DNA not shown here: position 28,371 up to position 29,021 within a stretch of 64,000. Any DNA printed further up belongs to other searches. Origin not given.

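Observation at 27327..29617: Tandem array of three paralogous ~117-aa secreted lipoproteins in an operon with a DUF1574-like protein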

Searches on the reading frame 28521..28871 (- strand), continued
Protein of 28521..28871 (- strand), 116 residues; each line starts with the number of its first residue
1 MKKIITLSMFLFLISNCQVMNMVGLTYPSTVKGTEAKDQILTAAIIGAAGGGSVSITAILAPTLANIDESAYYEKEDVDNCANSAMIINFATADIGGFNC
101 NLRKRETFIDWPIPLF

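Call 35: find_encoding_contigs(protein=P0031, flank=6000, max_places=2)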
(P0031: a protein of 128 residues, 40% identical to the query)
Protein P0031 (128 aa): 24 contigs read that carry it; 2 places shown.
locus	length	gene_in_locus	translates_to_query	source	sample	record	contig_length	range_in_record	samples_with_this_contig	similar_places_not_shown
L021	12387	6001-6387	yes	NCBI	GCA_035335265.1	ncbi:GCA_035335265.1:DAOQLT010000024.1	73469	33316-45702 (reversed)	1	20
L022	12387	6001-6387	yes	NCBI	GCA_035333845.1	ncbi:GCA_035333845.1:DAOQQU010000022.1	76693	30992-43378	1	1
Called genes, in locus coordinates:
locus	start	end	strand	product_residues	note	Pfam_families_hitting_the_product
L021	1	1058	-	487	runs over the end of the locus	PF00890:FAD_binding_2 (weak), PF01266:DAO, PF01593:Amino_oxidase, PF12831:FAD_oxidored, PF13450:NAD_binding_8, PF13738:Pyr_redox_3 (faint)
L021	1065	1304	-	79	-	-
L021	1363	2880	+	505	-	PF00067:p450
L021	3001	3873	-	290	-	PF02900:LigB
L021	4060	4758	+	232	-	PF07238:PilZ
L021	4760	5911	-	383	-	PF09587:PGA_cap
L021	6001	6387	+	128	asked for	PF27904:Lepto_Lipo_YY_C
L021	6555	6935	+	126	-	PF27904:Lepto_Lipo_YY_C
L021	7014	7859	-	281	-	PF00669:Flagellin_N, PF00700:Flagellin_C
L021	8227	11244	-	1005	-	PF03924:CHASE, PF00989:PAS, PF13426:PAS_9 (weak), PF00512:HisKA, PF02518:HATPase_c, PF00072:Response_reg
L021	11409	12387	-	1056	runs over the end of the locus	PF00873:ACR_tran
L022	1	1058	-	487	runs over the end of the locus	PF00890:FAD_binding_2 (weak), PF01266:DAO, PF01593:Amino_oxidase, PF12831:FAD_oxidored, PF13450:NAD_binding_8, PF13738:Pyr_redox_3 (faint)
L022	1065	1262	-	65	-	-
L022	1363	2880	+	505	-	PF00067:p450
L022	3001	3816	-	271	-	PF02900:LigB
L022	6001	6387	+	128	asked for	PF27904:Lepto_Lipo_YY_C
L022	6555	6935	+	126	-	PF27904:Lepto_Lipo_YY_C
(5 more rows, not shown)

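Call 36: find_encoding_contigs(protein=P0009, flank=6000, max_places=2)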
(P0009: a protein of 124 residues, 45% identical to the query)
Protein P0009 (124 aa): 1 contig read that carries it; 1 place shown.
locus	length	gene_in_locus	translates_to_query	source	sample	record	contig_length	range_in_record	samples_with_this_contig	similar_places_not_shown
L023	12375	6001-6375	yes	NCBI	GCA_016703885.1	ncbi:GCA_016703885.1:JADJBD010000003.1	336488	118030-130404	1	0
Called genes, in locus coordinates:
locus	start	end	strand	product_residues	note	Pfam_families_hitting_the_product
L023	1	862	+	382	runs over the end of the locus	PF10509:GalKase_gal_bdg, PF00288:GHMP_kinases_N, PF08544:GHMP_kinases_C (weak)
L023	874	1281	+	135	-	PF01740:STAS, PF13466:STAS_2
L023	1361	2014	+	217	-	PF13484:Fer4_16 (faint), PF25160:LdpA_Fe-S-bd (faint), PF00037:Fer4 (weak), PF12797:Fer4_2 (faint), PF12800:Fer4_4 (faint), PF13237:Fer4_10 (weak), PF12838:Fer4_7 (weak), PF13187:Fer4_9 (weak), +3 more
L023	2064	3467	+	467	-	PF19412:DUF5982, PF01103:Omp85 (weak)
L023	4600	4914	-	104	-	PF03091:CutA1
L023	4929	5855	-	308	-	PF12849:PBP_like_2, PF12727:PBP_like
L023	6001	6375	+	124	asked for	PF27904:Lepto_Lipo_YY_C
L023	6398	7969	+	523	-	PF00672:HAMP, PF07228:SpoIIE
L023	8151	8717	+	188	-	-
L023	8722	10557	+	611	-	-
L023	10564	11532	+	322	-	PF00579:tRNA-synt_1b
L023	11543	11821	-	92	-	-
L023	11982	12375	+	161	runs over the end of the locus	PF00903:Glyoxalase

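Call 37: list_cluster_members(proteins=[L002:5691-6035:+, window:28524-28871:-, window:27330-28472:-])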
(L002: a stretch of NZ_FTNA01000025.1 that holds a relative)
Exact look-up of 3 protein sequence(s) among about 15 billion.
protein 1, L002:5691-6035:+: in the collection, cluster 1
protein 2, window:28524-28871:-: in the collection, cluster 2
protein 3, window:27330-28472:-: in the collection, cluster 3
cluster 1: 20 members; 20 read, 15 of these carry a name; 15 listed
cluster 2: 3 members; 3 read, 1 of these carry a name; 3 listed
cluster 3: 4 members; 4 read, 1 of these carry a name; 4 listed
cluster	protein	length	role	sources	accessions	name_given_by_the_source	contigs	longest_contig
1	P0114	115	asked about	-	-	TIGR04452 family lipoprotein [Leptospira interrogans] | Lipoprotein n=14 Tax=Leptospira interrogans TaxID=173 RepID=Q8EZA9_LEPIN | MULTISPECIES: TIGR04452 family lipoprotein [Leptospira]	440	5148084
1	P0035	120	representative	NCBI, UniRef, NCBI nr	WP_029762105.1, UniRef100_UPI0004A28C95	TIGR04452 family lipoprotein [Leptospira interrogans] | TIGR04452 family lipoprotein n=3 Tax=Leptospira interrogans TaxID=173 RepID=UPI0004A28C95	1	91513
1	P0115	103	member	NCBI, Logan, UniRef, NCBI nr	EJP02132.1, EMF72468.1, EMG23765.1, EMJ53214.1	hypothetical protein LEP1GSC083_4413 [Leptospira interrogans serovar Pyrogenes str. L0374] | Lipoprotein n=7 Tax=Leptospira interrogans TaxID=173 RepID=M7ACR3_LEPIR | hypothetical protein LEP1GSC007_3493 [Leptospira interrogans serovar Bulgarica str. ...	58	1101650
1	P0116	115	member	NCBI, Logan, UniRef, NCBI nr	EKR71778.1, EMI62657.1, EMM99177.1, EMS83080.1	TIGR04452 family lipoprotein [Leptospira noguchii] | TIGR04452 family lipoprotein n=2 Tax=Leptospira noguchii TaxID=28182 ...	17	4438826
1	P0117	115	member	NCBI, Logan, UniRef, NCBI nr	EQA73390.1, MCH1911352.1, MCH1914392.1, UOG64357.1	TIGR04452 family lipoprotein [Leptospira noguchii] | Lipoprotein n=1 Tax=Leptospira noguchii serovar Panama str. CZ214 TaxID=1001595 ...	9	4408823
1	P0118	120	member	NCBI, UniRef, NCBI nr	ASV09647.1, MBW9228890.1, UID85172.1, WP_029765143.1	TIGR04452 family lipoprotein [Leptospira interrogans] | TIGR04452 family lipoprotein n=1 Tax=Leptospira interrogans TaxID=173 RepID=UPI0004A4C9A6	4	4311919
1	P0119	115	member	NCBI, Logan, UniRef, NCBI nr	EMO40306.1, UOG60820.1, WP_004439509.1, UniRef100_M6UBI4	TIGR04452 family lipoprotein [Leptospira noguchii] | Lipoprotein n=1 Tax=Leptospira noguchii serovar Autumnalis str. ZUN142 TaxID=1085540 ...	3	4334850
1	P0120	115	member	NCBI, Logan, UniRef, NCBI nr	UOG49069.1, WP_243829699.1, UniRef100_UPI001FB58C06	TIGR04452 family lipoprotein [Leptospira noguchii] | TIGR04452 family lipoprotein n=1 Tax=Leptospira noguchii TaxID=28182 RepID=UPI001FB58C06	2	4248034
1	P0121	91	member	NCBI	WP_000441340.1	TIGR04452 family lipoprotein, partial [Leptospira interrogans]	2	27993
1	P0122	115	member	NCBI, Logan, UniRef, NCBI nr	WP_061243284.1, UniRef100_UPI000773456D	TIGR04452 family lipoprotein [Leptospira interrogans] | TIGR04452 family lipoprotein n=1 Tax=Leptospira interrogans TaxID=173 RepID=UPI000773456D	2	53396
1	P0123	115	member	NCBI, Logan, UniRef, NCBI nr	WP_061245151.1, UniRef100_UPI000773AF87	TIGR04452 family lipoprotein [Leptospira noguchii] | TIGR04452 family lipoprotein n=1 Tax=Leptospira noguchii TaxID=28182 RepID=UPI000773AF87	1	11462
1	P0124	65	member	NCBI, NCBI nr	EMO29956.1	hypothetical protein LEP1GSC170_5068 [Leptospira interrogans serovar Bataviae str. HAI135]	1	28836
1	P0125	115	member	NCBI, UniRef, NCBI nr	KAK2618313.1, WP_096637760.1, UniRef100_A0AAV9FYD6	TIGR04452 family lipoprotein [Leptospira interrogans] | TIGR04452 family lipoprotein n=1 Tax=Leptospira interrogans TaxID=173 ...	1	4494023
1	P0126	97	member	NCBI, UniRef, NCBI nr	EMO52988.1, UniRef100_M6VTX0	hypothetical protein LEP1GSC172_2783 [Leptospira noguchii] | Uncharacterized protein n=1 Tax=Leptospira noguchii TaxID=28182 RepID=M6VTX0_9LEPT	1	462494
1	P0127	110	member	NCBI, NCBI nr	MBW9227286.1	TIGR04452 family lipoprotein [Leptospira interrogans]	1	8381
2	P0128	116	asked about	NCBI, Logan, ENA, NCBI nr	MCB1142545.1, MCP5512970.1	MAG: TIGR04452 family lipoprotein [Leptospiraceae bacterium] | TIGR04452 family lipoprotein [Leptospiraceae bacterium]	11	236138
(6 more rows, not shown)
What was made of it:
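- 28521..28871 (-): lipC: C-type family member, 116 aa. Lipobox LISNC. It groups weakly (about 49% bootstrap) with the single-copy genus Leptospira orthologs. GenBank MCB1142545.1 'TIGR04452 family lipoprotein' (call 37).
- On TIGR04452 / PF27904 Lepto_Lipo_YY_C: The window proteins are deposited as 'Leptospiraceae bacterium' (call 37).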

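Call 52: find_encoding_contigs(protein=P0005, flank=3000, max_places=3)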
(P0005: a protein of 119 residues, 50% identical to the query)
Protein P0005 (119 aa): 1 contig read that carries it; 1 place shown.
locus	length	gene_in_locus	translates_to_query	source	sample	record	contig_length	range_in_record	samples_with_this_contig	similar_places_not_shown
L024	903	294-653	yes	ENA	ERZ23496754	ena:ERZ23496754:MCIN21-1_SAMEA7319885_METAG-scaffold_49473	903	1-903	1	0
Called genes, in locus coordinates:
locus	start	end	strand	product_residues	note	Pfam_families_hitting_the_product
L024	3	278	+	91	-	?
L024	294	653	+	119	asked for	PF27904:Lepto_Lipo_YY_C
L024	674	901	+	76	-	?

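Call 53: find_encoding_contigs(protein=P0004, flank=3000, max_places=3)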
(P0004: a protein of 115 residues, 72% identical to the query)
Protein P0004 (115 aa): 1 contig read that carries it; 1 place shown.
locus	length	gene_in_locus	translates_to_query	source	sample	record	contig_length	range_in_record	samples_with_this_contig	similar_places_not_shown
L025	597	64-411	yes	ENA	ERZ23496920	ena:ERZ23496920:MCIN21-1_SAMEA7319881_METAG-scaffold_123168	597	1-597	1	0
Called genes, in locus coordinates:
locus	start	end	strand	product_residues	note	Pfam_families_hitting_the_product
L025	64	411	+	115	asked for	PF27904:Lepto_Lipo_YY_C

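Call 60: list_cluster_members(proteins=[P0036, P0038, P0043, P0044, P0047, P0050, P0055, P0063, P0072, P0099])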
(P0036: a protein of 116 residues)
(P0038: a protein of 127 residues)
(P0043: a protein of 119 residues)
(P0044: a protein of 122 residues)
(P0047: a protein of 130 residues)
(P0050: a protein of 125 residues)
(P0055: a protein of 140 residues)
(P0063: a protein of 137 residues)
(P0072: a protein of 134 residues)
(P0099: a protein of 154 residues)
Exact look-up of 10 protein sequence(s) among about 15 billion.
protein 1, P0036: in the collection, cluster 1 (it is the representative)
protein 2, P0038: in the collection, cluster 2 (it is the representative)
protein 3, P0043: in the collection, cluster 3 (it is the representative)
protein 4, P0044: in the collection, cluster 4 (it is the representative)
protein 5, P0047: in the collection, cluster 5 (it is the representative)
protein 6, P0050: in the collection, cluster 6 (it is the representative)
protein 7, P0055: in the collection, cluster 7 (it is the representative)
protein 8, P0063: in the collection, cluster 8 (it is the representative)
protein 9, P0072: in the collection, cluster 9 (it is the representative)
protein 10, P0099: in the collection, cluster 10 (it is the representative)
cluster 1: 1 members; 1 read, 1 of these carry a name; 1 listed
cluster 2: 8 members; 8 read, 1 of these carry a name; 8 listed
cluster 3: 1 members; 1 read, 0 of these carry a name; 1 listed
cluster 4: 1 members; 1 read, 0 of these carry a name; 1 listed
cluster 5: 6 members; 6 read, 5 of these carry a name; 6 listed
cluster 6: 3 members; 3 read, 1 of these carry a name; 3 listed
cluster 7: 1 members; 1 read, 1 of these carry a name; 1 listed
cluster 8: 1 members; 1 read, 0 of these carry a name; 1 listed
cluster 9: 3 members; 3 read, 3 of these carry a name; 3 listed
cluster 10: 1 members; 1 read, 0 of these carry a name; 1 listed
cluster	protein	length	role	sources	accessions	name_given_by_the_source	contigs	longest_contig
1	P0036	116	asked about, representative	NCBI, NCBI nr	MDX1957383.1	MAG: TIGR04452 family lipoprotein [Leptospiraceae bacterium] | TIGR04452 family lipoprotein [Leptospiraceae bacterium]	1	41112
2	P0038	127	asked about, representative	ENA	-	-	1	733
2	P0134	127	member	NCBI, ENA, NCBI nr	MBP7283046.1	MAG: TIGR04452 family lipoprotein [Leptospiraceae bacterium] | TIGR04452 family lipoprotein [Leptospiraceae bacterium]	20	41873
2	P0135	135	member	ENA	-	-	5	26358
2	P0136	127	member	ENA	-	-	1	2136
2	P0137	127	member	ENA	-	-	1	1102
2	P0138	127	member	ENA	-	-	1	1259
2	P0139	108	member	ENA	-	-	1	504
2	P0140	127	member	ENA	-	-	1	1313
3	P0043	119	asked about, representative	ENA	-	-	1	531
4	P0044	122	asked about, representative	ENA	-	-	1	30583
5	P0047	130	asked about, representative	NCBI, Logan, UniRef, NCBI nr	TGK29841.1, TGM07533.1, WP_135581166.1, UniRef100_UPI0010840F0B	TIGR04452 family lipoprotein [Leptospira yasudae] | TIGR04452 family lipoprotein n=1 Tax=Leptospira yasudae TaxID=2202201 RepID=UPI0010840F0B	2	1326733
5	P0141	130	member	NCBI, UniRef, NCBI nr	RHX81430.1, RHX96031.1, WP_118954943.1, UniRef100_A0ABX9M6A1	lipoprotein [Leptospira yasudae] | Lipoprotein n=1 Tax=Leptospira yasudae TaxID=2202201 RepID=A0ABX9M6A1_9LEPT | TIGR04452 family lipoprotein [Leptospira yasudae]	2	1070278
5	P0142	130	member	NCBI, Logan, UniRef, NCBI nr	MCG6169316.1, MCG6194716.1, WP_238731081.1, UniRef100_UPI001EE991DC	TIGR04452 family lipoprotein [Leptospira sp. FAT2] | TIGR04452 family lipoprotein n=1 Tax=Leptospira sanjuanensis TaxID=2879643 ... | TIGR04452 family lipoprotein [Leptospira sanjuanensis]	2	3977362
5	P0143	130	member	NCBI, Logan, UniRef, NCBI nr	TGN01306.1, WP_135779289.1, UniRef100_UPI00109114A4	TIGR04452 family lipoprotein [Leptospira yasudae] | TIGR04452 family lipoprotein n=1 Tax=Leptospira yasudae TaxID=2202201 RepID=UPI00109114A4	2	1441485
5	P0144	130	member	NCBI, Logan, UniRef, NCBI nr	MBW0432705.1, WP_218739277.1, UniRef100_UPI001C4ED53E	TIGR04452 family lipoprotein [Leptospira yasudae] | TIGR04452 family lipoprotein n=1 Tax=Leptospira yasudae TaxID=2202201 RepID=UPI001C4ED53E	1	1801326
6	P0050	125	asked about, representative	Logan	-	-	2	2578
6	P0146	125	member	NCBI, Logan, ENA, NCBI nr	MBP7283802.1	MAG: TIGR04452 family lipoprotein [Leptospiraceae bacterium] | TIGR04452 family lipoprotein [Leptospiraceae bacterium]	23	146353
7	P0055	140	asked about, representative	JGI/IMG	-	small lipoprotein (TIGR04452 family)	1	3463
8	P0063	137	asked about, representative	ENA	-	-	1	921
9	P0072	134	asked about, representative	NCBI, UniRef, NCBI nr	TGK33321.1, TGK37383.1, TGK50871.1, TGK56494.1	TIGR04452 family lipoprotein [Leptospira gomenensis] | TIGR04452 family lipoprotein n=1 Tax=Leptospira gomenensis TaxID=2484974 ...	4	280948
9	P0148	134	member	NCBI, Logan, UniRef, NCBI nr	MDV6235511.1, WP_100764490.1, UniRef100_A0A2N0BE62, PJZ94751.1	TIGR04452 family lipoprotein [Leptospira ellisii] | TIGR04452 family lipoprotein n=1 Tax=Leptospira ellisii TaxID=2023197 ...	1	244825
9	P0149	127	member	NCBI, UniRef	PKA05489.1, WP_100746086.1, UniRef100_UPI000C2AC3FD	TIGR04452 family lipoprotein, partial [Leptospira ellisii] | TIGR04452 family lipoprotein n=1 Tax=Leptospira ellisii TaxID=2023197 RepID=UPI000C2AC3FD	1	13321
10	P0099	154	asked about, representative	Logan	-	-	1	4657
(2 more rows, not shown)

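Call 61: find_encoding_contigs(protein=P0033, flank=5000, max_places=2)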
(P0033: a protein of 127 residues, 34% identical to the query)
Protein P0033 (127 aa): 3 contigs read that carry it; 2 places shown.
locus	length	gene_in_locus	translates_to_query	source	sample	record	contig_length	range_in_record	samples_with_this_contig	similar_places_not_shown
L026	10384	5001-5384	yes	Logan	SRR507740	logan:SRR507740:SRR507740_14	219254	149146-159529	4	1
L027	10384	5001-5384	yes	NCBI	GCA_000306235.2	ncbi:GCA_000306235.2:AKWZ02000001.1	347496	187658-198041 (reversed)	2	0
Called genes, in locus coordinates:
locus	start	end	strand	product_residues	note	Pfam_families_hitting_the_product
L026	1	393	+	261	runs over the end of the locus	PF00487:FA_desaturase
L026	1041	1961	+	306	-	PF16927:HisKA_7TM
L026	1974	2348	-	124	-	-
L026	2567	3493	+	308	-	PF16927:HisKA_7TM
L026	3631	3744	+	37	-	-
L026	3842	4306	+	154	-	-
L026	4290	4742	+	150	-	-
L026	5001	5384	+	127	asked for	PF27904:Lepto_Lipo_YY_C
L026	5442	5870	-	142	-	-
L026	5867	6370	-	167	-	PF08327:AHSA1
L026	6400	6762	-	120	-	PF12802:MarR_2, PF12840:HTH_20, PF13412:HTH_24 (weak), PF01022:HTH_5, PF01047:MarR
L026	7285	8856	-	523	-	-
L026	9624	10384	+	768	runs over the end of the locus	PF00027:cNMP_binding, PF24179:NTE_Ploop, PF01734:Patatin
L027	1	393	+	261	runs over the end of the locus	PF00487:FA_desaturase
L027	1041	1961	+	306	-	PF16927:HisKA_7TM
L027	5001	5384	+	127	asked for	PF27904:Lepto_Lipo_YY_C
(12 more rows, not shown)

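Call 62: find_encoding_contigs(protein=P0047, flank=5000, max_places=2)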
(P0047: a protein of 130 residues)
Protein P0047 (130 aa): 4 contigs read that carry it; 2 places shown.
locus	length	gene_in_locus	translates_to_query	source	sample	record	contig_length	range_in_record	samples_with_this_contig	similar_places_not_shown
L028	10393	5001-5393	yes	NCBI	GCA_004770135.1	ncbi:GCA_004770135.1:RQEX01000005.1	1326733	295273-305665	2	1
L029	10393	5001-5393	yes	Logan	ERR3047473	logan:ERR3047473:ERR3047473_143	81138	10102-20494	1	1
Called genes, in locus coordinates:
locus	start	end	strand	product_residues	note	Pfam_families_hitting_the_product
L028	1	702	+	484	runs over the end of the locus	PF06739:SBBP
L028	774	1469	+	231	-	-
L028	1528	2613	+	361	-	PF00149:Metallophos, PF12850:Metallophos_2 (weak)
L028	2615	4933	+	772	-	PF13175:AAA_15, PF13476:AAA_23 (weak), PF13514:AAA_27 (weak), PF13555:AAA_29 (faint), PF13304:AAA_21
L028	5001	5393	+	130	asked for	PF27904:Lepto_Lipo_YY_C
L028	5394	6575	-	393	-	PF02475:TRM5-TYW2_MTfase (weak), PF05175:MTS (weak), PF09445:Methyltransf_15 (weak), PF13847:Methyltransf_31, PF05958:tRNA_U5-meth_tr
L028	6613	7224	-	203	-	PF12796:Ank_2, PF13606:Ank_3 (faint), PF13637:Ank_4 (faint), PF13857:Ank_5, PF00023:Ank (weak), PF12796:Ank_2, PF13857:Ank_5 (weak), PF00023:Ank (weak)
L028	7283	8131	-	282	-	PF20240:DUF6597, PF00165:HTH_AraC (faint), PF12833:HTH_18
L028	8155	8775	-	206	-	PF00583:Acetyltransf_1, PF08445:FR47, PF13508:Acetyltransf_7, PF13673:Acetyltransf_10 (weak)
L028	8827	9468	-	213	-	PF00571:CBS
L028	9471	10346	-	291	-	PF00226:DnaJ (weak)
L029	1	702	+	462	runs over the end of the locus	PF06739:SBBP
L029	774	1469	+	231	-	-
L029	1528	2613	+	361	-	PF00149:Metallophos, PF12850:Metallophos_2 (weak)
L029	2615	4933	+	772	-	PF13175:AAA_15, PF13476:AAA_23 (weak), PF13514:AAA_27 (weak), PF13555:AAA_29 (faint), PF13304:AAA_21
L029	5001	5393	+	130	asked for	PF27904:Lepto_Lipo_YY_C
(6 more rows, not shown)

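Call 63: find_encoding_contigs(protein=P0023, flank=5000, max_places=2)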
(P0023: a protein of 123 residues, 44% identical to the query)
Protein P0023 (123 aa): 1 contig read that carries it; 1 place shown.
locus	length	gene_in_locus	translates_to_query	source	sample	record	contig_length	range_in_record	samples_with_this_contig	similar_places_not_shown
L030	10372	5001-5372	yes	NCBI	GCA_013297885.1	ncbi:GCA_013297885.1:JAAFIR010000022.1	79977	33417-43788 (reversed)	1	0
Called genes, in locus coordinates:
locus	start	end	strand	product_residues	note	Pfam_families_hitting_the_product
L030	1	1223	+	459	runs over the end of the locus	PF10396:TrmE_N, PF12631:MnmE_helical, PF03193:RsgA_GTPase (faint), PF00350:Dynamin_N (faint), PF01926:MMR_HSR1, PF02421:FeoB_N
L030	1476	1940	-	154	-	PF13420:Acetyltransf_4, PF00583:Acetyltransf_1, PF13673:Acetyltransf_10 (weak), PF13508:Acetyltransf_7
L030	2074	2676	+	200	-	PF14300:DMP19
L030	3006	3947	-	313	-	-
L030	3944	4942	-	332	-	PF01731:Arylesterase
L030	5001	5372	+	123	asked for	PF27904:Lepto_Lipo_YY_C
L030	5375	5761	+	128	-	PF12680:SnoaL_2 (weak)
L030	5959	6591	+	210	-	PF05724:TPMT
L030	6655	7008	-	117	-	-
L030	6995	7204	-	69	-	-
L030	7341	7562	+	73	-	PF03747:ADP_ribosyl_GH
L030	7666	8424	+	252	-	-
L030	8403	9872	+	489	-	PF05345:He_PIG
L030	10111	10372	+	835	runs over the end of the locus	PF07695:7TMR-DISM_7TM, PF07228:SpoIIE, PF07719:TPR_2 (faint), PF13181:TPR_8 (faint), PF14559:TPR_19 (faint), PF25064:ARM_TT21_5th (faint), PF13431:TPR_17 (faint)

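Call 66: fold_search(model_id=the predicted structure, library=pdb)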
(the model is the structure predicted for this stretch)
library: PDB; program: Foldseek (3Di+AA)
matches with E <= 10: 7; with E <= 0.001: 0
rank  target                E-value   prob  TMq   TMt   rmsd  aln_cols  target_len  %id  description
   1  5zab_B                6.1e+00  0.04  0.27  0.18   9.7        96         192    9  Crystal structure of cf3-aequorin (released 2018-06-06)
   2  2wcf_F                6.5e+00  0.08  0.32  0.40   8.8        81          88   14  calcium-free (apo) S100A12 (released 2009-06-23)
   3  5zab_L                7.4e+00  0.03  0.27  0.19   9.7        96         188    9  Crystal structure of cf3-aequorin (released 2018-06-06)
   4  7xc6_A                7.4e+00  0.02  0.21  0.07  13.8        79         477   13  Photobacterium phosphoreum fatty acid reductase complex LuxC-LuxE (released 2022-04-20)
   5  6ivh                  7.9e+00  0.05  0.28  0.33   7.9        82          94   17  Crystal structure of the N-terminal domain of ScpA derived from Thermococcus onnurineus (released 2020-01-22)
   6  5zab_A                8.9e+00  0.03  0.29  0.19   9.7        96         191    8  Crystal structure of cf3-aequorin (released 2018-06-06)
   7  4m2p                  9.5e+00  0.02  0.26  0.18   7.4        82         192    7  Crystal structure of a non-myristoylated C39D recoverin mutant with one calcium ion bound to EF-hand 3 (released 2013-11-13)
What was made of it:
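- Tried and rejected: Foldseek against PDB gave best E 6 (call 66).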

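Call 69: find_related_loci(query=A3, collection=metagenome_contigs, flank=3500)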
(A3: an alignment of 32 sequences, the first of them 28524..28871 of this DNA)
Query A3 (116 aa) in metagenome_contigs; peptide patterns used: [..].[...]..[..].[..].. (x = any residue, [..] = any of these).
120 stretches matched a pattern; 8 encode a relative of the query (tblastn E <= 1e-3); 7 distinct loci.
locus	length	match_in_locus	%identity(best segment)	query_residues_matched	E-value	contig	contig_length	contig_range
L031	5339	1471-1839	41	1-116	4e-31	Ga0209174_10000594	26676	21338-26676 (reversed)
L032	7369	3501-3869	45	1-116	3e-31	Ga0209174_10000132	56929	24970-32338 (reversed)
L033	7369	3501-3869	41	1-116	4e-31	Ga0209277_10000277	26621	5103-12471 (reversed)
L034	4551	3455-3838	40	1-116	8e-25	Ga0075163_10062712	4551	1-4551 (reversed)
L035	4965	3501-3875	41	1-116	8e-24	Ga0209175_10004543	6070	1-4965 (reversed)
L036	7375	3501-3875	41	1-116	8e-24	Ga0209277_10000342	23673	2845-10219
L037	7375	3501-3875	41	1-116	8e-24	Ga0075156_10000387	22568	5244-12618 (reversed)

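Call 84: search_protein_families(library=pfam, proteins=[L020:6538-7602:+, L020:7630-8100:+, L008:2068-3150:-, L002:4756-5490:-, L001:1429-1815:+, L001:1042-1422:+], max_evalue=0.01)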
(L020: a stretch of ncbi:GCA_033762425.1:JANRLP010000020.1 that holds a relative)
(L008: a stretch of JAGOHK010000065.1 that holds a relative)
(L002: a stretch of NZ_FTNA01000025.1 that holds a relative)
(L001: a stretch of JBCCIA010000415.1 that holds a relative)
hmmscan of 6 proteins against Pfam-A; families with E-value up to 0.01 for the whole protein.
L020:6538-7602:+ (355 aa): 1 family
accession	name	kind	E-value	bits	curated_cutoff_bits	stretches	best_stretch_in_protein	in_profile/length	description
PF07611.17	DUF1574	-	1.2e-36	127.2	29.1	1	4-347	3-336/342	Protein of unknown function (DUF1574)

L020:7630-8100:+ (157 aa): 0 families

L008:2068-3150:- (360 aa): 1 family
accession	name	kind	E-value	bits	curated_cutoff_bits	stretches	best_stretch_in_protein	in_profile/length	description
PF09587.15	PGA_cap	-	1.2e-65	222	27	1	41-279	1-254/255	Bacterial capsule synthesis protein PGA_cap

L002:4756-5490:- (244 aa): 1 family
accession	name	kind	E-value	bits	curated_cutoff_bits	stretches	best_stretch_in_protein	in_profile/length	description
PF02557.22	VanY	-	4.2e-34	117.6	25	1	49-195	2-131/132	D-alanyl-D-alanine carboxypeptidase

L001:1429-1815:+ (128 aa): 1 family
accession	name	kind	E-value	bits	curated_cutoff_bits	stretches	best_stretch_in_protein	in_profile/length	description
PF04238.17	DUF420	-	0.0001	23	30.5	1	11-125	10-127/130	Protein of unknown function (DUF420)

L001:1042-1422:+ (126 aa): 0 families
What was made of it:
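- On DUF1574 (PF07611), SGNH clan CL0264: The L020 neighbour scores 127 bits (call 84).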
